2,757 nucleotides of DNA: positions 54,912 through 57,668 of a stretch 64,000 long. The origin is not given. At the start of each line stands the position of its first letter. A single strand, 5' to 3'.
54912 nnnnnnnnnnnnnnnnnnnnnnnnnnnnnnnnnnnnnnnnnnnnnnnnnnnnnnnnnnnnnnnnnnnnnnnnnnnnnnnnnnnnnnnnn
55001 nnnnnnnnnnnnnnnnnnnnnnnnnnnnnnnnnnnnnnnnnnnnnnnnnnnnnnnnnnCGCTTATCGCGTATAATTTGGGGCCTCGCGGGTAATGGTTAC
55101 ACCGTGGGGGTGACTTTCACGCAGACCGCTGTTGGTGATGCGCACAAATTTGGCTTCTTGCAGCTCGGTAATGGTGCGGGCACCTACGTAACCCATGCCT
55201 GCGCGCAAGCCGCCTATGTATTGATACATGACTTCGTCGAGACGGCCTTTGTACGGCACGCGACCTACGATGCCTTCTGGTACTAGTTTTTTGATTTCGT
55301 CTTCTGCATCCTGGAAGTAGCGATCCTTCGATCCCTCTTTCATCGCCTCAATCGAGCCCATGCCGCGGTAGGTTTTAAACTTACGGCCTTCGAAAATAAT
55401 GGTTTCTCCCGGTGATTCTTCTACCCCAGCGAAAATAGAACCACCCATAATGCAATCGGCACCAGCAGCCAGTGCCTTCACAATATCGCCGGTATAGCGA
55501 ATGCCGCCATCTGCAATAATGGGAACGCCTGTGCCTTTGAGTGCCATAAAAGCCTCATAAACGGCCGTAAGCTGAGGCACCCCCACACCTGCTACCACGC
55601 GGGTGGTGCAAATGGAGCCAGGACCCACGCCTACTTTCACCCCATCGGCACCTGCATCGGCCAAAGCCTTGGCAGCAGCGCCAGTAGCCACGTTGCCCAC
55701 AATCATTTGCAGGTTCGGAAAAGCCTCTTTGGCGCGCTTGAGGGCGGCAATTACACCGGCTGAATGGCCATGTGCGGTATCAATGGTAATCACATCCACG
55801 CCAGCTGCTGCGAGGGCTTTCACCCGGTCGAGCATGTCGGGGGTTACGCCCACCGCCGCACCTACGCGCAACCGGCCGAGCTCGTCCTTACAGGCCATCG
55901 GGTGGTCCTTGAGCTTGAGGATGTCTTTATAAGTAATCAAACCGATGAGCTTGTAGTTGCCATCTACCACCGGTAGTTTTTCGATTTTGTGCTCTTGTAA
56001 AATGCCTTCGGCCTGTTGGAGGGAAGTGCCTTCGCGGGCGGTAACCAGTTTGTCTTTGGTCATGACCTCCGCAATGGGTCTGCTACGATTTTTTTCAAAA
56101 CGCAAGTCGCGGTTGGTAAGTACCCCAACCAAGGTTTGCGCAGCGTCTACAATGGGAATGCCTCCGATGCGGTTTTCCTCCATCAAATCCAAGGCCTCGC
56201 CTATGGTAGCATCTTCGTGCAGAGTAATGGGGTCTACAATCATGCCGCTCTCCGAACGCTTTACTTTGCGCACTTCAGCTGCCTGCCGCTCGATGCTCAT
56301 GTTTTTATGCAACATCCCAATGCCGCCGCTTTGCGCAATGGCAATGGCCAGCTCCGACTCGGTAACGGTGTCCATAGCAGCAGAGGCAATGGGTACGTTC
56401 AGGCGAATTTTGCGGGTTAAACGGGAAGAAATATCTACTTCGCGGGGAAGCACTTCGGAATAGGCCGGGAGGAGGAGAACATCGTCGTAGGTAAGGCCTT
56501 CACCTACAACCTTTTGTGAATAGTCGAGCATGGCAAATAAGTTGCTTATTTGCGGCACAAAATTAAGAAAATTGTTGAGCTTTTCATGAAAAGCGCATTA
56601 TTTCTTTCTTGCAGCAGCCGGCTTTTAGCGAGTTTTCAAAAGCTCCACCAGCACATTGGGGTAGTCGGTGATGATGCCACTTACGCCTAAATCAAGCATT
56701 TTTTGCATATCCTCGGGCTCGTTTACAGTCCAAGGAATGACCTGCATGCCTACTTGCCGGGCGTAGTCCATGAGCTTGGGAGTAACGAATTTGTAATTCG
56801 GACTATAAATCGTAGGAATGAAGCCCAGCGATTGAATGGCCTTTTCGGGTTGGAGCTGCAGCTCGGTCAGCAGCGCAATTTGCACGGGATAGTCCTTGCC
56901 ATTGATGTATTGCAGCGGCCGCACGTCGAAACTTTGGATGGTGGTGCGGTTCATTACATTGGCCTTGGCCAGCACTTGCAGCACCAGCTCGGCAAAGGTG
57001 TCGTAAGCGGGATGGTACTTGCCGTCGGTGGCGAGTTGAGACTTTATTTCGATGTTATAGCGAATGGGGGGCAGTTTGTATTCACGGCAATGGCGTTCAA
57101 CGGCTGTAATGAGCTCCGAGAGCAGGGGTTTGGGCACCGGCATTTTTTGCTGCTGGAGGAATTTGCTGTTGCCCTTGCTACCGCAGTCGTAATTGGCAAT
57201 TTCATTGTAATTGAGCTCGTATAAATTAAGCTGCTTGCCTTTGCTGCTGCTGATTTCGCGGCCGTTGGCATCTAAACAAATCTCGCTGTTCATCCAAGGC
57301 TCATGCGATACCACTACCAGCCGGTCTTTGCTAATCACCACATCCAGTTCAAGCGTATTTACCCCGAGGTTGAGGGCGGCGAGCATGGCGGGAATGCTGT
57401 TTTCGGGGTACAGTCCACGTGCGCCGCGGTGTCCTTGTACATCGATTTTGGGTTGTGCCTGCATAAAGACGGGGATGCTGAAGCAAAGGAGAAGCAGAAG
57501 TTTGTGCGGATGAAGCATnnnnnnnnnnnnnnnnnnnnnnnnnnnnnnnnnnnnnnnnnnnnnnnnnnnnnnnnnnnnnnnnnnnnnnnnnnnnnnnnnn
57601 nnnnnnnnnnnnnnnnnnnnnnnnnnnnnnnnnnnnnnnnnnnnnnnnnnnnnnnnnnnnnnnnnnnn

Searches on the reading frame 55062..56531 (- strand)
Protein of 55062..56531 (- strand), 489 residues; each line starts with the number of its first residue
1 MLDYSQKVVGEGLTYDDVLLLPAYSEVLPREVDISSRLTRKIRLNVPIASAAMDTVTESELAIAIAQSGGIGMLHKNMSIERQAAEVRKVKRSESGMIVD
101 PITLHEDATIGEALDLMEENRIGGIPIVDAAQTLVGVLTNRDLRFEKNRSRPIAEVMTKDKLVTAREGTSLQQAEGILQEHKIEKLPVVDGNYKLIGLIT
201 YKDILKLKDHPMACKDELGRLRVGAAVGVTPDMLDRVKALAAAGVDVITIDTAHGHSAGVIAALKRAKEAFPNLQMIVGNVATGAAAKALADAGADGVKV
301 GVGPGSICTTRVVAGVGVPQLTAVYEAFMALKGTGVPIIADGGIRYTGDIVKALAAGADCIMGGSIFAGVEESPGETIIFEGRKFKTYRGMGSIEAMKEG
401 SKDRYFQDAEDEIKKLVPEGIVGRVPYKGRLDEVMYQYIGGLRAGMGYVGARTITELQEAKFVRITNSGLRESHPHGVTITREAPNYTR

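Call 90: search_protein_families(library=pfam, max_evalue=0.00001, proteins=[window:55062-56531:-])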
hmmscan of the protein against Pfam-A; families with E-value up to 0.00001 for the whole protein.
window:55062-56531:- (489 aa): 4 families
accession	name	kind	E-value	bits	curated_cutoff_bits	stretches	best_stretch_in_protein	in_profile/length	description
PF00478.31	IMPDH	-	5e-161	535.9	25.6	1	12-476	1-345/345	IMP dehydrogenase / GMP reductase domain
PF00571.33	CBS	-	1.9e-26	92.5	24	2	97-144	5-52/57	CBS domain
PF03060.21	NMO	-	2.1e-09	37.6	28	0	214-376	83-234/331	Nitronate monooxygenase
PF01070.24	FMN_dh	-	2.1e-06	27.5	24.9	1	273-366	218-304/350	FMN-dependent dehydrogenase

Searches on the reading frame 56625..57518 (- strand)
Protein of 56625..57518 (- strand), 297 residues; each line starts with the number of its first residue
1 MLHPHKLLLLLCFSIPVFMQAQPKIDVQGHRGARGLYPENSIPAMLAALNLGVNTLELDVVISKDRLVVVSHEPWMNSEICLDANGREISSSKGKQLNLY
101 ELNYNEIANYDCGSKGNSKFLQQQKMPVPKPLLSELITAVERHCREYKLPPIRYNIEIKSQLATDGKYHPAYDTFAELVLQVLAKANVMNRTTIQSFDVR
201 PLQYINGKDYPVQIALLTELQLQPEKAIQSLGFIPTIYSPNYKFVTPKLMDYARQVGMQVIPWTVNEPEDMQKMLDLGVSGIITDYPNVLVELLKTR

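Call 53: search_protein_families(library=pfam, max_evalue=0.00001, proteins=[window:56625-57518:-])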
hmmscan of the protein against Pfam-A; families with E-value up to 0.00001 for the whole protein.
window:56625-57518:- (297 aa): 1 family
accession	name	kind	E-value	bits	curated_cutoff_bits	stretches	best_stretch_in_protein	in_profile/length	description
PF03009.23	GDPD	-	1.7e-32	113.9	23.6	1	30-288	1-243/244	Glycerophosphoryl diester phosphodiesterase family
